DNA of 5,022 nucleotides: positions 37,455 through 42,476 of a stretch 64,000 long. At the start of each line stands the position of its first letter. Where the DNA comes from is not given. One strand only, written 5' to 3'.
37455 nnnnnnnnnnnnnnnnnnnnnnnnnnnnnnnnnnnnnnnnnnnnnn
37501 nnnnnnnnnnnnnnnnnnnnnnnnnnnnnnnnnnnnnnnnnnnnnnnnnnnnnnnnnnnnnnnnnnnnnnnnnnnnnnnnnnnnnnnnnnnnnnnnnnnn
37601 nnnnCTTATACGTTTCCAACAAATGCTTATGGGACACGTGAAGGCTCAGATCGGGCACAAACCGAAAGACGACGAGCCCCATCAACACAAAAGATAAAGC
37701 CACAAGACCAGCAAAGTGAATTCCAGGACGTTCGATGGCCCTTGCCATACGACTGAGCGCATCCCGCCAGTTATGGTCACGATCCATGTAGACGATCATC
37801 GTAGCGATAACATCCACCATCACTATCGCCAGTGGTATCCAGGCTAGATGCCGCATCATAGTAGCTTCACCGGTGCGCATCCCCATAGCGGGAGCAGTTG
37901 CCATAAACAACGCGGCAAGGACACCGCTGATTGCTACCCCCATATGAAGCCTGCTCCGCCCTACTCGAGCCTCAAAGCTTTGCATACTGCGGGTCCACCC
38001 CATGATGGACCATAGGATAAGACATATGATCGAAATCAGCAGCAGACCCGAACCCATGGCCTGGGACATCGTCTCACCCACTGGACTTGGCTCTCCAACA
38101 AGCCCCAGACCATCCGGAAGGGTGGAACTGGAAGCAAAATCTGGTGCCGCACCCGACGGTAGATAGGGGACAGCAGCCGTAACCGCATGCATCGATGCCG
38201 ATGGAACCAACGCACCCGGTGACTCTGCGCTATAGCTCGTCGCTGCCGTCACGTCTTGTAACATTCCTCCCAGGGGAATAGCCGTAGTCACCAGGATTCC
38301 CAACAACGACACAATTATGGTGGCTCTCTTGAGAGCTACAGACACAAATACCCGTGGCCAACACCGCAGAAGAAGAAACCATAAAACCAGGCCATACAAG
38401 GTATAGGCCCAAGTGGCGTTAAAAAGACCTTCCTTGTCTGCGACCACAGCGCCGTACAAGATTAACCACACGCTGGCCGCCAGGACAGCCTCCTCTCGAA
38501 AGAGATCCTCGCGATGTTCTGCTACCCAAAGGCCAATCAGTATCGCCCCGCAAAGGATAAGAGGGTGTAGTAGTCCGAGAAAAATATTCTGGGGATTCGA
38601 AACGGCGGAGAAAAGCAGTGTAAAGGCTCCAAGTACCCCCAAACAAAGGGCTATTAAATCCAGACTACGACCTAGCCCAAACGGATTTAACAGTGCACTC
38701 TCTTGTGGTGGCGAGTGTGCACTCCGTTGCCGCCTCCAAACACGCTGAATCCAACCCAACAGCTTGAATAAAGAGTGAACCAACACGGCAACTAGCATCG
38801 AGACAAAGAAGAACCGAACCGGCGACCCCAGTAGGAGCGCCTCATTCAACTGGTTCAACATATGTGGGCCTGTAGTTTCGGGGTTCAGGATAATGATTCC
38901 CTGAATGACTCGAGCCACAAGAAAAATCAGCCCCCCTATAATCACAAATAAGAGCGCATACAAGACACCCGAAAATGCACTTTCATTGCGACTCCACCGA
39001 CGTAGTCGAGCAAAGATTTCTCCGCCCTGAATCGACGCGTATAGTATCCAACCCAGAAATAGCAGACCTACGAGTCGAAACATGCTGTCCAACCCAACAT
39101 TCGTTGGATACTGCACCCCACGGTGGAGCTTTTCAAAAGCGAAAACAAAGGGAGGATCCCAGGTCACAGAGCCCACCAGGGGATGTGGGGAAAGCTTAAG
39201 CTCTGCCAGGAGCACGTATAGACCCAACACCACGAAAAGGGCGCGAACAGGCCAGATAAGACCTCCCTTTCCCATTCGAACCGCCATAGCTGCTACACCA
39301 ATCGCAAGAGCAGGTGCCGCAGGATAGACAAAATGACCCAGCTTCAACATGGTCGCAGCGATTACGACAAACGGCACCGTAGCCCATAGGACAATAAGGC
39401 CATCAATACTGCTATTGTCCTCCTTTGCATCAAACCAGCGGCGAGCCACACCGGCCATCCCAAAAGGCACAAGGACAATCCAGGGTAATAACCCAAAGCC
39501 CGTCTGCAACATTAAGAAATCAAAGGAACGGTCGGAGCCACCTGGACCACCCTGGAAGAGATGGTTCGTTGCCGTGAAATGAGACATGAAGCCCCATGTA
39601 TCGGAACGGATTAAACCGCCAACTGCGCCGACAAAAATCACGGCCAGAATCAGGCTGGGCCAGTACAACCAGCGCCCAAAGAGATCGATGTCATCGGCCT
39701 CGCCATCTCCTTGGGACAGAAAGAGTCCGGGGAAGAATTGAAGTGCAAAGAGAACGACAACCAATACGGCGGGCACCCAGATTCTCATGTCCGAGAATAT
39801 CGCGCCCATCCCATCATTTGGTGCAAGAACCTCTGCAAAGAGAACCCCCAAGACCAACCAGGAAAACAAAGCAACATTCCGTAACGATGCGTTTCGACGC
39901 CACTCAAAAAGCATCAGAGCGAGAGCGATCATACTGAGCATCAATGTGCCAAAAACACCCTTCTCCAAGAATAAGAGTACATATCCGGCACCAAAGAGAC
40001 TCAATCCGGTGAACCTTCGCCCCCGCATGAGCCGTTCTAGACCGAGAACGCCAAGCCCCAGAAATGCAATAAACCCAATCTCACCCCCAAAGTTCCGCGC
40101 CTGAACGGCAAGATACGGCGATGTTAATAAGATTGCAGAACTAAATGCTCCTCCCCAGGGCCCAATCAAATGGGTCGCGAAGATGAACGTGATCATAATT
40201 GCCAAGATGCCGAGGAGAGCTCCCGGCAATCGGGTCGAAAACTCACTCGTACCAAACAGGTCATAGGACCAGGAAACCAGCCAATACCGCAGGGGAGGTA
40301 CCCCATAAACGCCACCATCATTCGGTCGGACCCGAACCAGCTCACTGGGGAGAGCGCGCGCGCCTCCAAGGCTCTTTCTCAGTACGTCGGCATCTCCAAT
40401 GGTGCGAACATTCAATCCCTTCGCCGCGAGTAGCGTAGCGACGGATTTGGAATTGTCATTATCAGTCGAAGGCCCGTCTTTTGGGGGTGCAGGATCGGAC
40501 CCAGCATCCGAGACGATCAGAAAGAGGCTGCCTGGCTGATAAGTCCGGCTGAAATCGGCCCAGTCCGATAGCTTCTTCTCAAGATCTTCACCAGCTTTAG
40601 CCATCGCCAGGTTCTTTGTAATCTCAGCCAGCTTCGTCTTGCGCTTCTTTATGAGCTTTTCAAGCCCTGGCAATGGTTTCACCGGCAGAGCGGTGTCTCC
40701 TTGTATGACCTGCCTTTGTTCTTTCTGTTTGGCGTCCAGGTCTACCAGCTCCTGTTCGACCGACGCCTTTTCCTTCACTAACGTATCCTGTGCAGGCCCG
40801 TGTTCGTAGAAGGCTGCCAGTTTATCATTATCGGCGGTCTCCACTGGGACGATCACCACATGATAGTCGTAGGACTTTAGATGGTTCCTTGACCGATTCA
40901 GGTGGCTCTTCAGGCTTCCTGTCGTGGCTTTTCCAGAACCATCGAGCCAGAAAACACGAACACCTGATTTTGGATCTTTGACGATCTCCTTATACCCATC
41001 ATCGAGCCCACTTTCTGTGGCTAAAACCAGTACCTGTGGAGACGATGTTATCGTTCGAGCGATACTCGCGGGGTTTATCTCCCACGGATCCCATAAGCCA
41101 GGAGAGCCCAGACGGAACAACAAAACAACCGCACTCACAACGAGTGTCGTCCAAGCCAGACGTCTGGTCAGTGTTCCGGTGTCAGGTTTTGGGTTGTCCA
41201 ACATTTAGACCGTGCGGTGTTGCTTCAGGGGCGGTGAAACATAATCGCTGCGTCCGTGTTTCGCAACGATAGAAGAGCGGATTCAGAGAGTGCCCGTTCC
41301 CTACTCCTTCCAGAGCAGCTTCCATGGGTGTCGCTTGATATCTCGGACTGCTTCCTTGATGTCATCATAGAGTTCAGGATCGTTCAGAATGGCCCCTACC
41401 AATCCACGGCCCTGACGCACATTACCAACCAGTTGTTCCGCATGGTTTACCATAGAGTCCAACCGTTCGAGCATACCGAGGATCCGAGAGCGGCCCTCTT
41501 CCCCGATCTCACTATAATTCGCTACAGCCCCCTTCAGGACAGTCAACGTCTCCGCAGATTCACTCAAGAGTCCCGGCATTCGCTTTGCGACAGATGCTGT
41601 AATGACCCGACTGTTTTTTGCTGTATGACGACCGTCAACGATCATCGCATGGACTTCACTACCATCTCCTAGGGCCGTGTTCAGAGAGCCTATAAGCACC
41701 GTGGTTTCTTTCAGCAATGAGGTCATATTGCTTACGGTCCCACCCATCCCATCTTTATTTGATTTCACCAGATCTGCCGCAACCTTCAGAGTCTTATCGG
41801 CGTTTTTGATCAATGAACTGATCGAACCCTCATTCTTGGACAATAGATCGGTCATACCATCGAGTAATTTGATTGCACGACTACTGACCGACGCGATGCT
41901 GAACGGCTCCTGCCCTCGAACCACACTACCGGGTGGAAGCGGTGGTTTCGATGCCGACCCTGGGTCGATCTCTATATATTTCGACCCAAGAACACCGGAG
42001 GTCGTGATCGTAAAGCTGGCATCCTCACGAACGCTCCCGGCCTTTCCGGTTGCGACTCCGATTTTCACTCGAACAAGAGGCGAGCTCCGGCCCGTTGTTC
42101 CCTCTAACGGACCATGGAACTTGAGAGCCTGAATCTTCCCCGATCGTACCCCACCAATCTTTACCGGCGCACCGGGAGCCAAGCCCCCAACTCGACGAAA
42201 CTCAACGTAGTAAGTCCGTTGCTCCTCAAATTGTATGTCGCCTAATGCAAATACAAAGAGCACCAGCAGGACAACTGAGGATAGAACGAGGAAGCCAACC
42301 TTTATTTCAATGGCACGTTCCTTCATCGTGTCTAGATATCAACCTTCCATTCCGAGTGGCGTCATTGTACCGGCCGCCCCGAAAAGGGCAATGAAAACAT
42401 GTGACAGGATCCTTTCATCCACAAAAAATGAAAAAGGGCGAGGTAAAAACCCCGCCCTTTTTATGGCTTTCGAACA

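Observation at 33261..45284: Orphan MCE protein, 1818-aa GT-C-like giant, prepilin peptidase and histidine kinase in one co-directional cluster, divergent from a pilin gene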

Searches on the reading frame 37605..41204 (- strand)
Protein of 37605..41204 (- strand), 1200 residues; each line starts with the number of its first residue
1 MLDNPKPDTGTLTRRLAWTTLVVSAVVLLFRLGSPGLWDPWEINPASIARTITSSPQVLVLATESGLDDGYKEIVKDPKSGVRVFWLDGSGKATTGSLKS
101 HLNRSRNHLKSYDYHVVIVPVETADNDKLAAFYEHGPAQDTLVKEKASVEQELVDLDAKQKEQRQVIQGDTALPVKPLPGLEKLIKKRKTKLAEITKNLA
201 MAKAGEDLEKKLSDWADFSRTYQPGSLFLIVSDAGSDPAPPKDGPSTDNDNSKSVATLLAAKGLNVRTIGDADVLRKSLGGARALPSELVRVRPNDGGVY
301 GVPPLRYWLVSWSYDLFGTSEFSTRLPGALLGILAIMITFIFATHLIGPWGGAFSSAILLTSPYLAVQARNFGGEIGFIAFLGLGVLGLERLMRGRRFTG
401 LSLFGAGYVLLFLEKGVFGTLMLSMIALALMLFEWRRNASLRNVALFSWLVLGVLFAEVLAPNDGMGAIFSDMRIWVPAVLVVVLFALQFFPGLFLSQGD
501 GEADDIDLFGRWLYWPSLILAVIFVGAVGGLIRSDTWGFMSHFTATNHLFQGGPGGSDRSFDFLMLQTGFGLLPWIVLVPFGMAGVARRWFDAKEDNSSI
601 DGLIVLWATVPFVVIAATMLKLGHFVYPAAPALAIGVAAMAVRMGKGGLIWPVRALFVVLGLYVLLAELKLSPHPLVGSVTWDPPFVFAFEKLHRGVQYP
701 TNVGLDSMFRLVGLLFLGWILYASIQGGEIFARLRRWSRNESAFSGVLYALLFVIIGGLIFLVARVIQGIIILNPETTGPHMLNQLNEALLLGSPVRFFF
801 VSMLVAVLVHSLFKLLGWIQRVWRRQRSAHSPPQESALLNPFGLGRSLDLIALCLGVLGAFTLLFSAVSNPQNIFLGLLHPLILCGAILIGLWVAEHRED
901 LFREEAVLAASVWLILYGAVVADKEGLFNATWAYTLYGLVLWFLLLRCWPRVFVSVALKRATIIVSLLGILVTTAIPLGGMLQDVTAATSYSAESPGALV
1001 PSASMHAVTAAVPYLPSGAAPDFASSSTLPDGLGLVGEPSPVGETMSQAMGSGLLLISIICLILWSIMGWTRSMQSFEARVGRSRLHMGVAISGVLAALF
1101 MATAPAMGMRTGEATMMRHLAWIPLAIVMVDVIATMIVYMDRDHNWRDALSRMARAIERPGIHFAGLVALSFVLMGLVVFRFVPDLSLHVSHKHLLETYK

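Call 60: predict_structure(alignment_id=A6)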
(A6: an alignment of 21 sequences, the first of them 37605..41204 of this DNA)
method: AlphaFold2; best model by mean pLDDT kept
length: 1200 residues; sequences in the alignment: 21
mean_pLDDT: 59.0   pTM: 0.55
mean pLDDT of the five models: 59.0, 58.9, 58.9, 58.0, 55.5
residues with pLDDT >= 90: 99; 70-90: 230; 50-70: 365; < 50: 506
segments of 3 or more residues with pLDDT < 50: 1-7, 236-246, 288-301, 454-473, 488-558, 621-623, 647-649, 684-700, 724-746, 768-804, 828-850, 857-878, 880-882, 895-908, 913-922, 924-936, 938-1058, 1063-1075, 1081-1091, 1095-1117, 1122-1126, 1134-1143, 1195-1200
pLDDT, mean of each block of 10 residues (from residue 1): 47 87 90 71 71 59 62 64 52 59 54 58 60 75 91 92 77 64 92 90 77 67 62 51 47 64 69 73 55 39 72 83 91 96 89 91 84 83 94 84 88 81 88 73 54 45 41 51 52 41 42 45 37 35 42 43 69 81 87 78 92 73 67 91 62 60 67 60 50 46 53 55 46 43 48 53 49 42 45 44 50 58 54 40 45 50 42 42 51 48 48 49 45 46 41 39 46 44 41 36 37 33 32 33 39 45 46 47 46 49 44 47 50 49 51 56 67 72 65 48
secondary structure, 60 per line:
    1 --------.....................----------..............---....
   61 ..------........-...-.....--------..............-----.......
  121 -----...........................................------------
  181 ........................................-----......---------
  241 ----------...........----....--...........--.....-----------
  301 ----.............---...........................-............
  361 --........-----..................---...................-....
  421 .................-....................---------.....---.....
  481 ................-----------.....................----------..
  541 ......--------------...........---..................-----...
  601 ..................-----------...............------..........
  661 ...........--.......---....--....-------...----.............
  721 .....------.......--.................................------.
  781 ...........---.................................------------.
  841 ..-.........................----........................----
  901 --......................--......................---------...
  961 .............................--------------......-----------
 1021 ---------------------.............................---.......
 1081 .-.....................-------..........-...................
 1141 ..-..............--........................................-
elements in order (helices of 4 or more, strands of 3 or more residues): H9-29 H40-53 E57-62 H69-76 E82-86 H95-108 E114-120 H126-168 H181-220 E226-231 H251-261 E266-269 H272-282 H285-289 H305-317 H321-347 H349-360 H363-370 H376-393 H397-415 H417-437 H439-458 H468-472 H476-496 H508-528 H539-546 H561-571 H575-592 H598-618 H630-644 H651-671 H674-680 H684-687 H690-693 H708-725 H732-738 H741-773 H780-791 H795-827 H844-868 H873-896 H903-924 H927-948 H958-989 H1004-1009 H1042-1070 H1074-1081 H1083-1103 H1111-1120 H1122-1142 H1144-1157 H1160-1199

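Call 63: fold_search(model_id=the predicted structure, library=pdb)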
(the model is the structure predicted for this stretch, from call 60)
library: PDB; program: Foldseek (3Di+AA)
matches with E <= 10: 263; with E <= 0.001: 2
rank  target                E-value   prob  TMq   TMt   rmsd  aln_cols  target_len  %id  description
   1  5f15                  5.2e-06  1.00  0.19  0.39   9.6       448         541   16  Crystal Structure of ArnT from Cupriavidus metallidurans bound to Undecaprenyl phosphate (released 2016-02-17)
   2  5ezm                  2.9e-05  1.00  0.20  0.41   9.4       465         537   18  Crystal Structure of ArnT from Cupriavidus metallidurans in the apo state (released 2016-02-17)
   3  9i5k_A                8.1e-03  1.00  0.16  0.34  12.4       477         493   12  Structure of the Chaetomium thermophilum Pmt4 homodimer (C2 symmetry) (released 2025-12-24)
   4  3waj                  1.3e-02  1.00  0.16  0.24  16.0       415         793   15  Crystal structure of the Archaeoglobus fulgidus oligosaccharyltransferase (O29867_ARCFU) complex with Zn and sulfate (released 2013-10-30)
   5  7oci_F                1.3e-02  1.00  0.16  0.27  14.2       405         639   12  Cryo-EM structure of yeast Ost6p containing oligosaccharyltransferase complex (released 2022-02-16)
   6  8b6l_I                1.5e-02  0.99  0.14  0.21  17.4       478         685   12  Subtomogram average of the human Sec61-TRAP-OSTA-translocon (released 2022-12-07)
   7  3zq6_D                4.8e-02  0.72  0.07  0.18  17.4       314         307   10  ADP-ALF4 COMPLEX OF M. THERM. TRC40 (released 2011-06-22)
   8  8age_A                6.2e-02  1.00  0.18  0.30  10.8       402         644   12  Structure of yeast oligosaccharylransferase complex with acceptor peptide bound (released 2022-12-07)
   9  9s6u_A                6.2e-02  0.99  0.14  0.26  14.0       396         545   10  Ternary cryo-EM structure of human ALG9 with Dol25-PP-GlcNAc2Man8, Dol25-P-Man and Fab (released 2026-03-18)
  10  9s6s_A                9.2e-02  0.97  0.13  0.26  12.9       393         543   12  Ternary cryo-EM structure of human ALG9 with Dol25-PP-GlcNAc2Man6, Dol25-P-Man and Fab (released 2026-03-18)
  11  3zq6_C                1.0e-01  0.38  0.06  0.18  20.4       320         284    7  ADP-ALF4 COMPLEX OF M. THERM. TRC40 (released 2011-06-22)
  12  6ezn_F                1.3e-01  0.99  0.16  0.27  14.3       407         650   13  Cryo-EM structure of the yeast oligosaccharyltransferase (OST) complex (released 2018-01-17)
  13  6anh                  1.3e-01  0.89  0.10  0.29  17.2       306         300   13  Crystal structure of PPK2 class III in complex with Guanosine 5-tetraphosphate (released 2019-01-16)
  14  6aqe_B                1.7e-01  0.57  0.08  0.24  24.8       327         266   13  Crystal structure of PPK2 in complex with Mg ATP (released 2019-01-16)
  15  9h8j_D                1.8e-01  0.60  0.07  0.26  27.9       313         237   10  Crystal Structure of Polyphosphate kinase 2-II (PPK2-II) from Lysinibacillus fusiformis in apo form (released 2025-02-05)
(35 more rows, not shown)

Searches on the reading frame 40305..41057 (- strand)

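Call 53: search_protein_families(library=pfam, proteins=[window:40305-41057:-], max_evalue=5)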
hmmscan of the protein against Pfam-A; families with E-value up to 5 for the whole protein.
window:40305-41057:- (251 aa): 1 family
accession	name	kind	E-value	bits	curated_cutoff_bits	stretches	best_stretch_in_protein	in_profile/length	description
PF17390.7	Bac_rhamnosid_C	-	0.054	13.7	22.1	1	19-61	6-48/78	Bacterial alpha-L-rhamnosidase C-terminal domain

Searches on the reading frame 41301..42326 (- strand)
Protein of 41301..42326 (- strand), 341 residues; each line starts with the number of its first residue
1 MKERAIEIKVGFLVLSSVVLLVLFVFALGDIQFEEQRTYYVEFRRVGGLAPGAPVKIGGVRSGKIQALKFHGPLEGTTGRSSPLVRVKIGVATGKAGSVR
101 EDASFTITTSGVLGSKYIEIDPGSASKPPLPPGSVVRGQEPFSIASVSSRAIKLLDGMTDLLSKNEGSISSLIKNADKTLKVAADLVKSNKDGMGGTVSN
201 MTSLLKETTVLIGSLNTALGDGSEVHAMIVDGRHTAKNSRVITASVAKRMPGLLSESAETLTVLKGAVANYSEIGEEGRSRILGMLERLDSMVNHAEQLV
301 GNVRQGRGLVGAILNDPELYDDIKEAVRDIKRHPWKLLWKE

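Call 4: search_protein_families(library=pfam, proteins=[window:41301-42326:-], max_evalue=0.01)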
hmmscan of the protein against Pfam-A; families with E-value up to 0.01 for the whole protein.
window:41301-42326:- (341 aa): 1 family
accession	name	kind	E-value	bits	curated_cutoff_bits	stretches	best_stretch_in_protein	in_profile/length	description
PF02470.25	MlaD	-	1.2e-15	57.9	25.1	1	37-123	3-81/81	MlaD protein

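Call 47: search_protein_families(library=ncbifam, proteins=[window:41301-42326:-], max_evalue=0.01)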
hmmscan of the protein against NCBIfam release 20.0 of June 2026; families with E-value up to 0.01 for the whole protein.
window:41301-42326:- (341 aa): 2 families
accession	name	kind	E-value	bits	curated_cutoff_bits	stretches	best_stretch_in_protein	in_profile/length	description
TIGR00996.1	Mtu_fam_mce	paralog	6.3e-20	71.5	140.5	1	13-156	8-144/291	MCE family protein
TIGR04430.1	OM_asym_MlaD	equivalog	4.9e-19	68.6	135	1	3-127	2-119/146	outer membrane lipid asymmetry maintenance protein MlaD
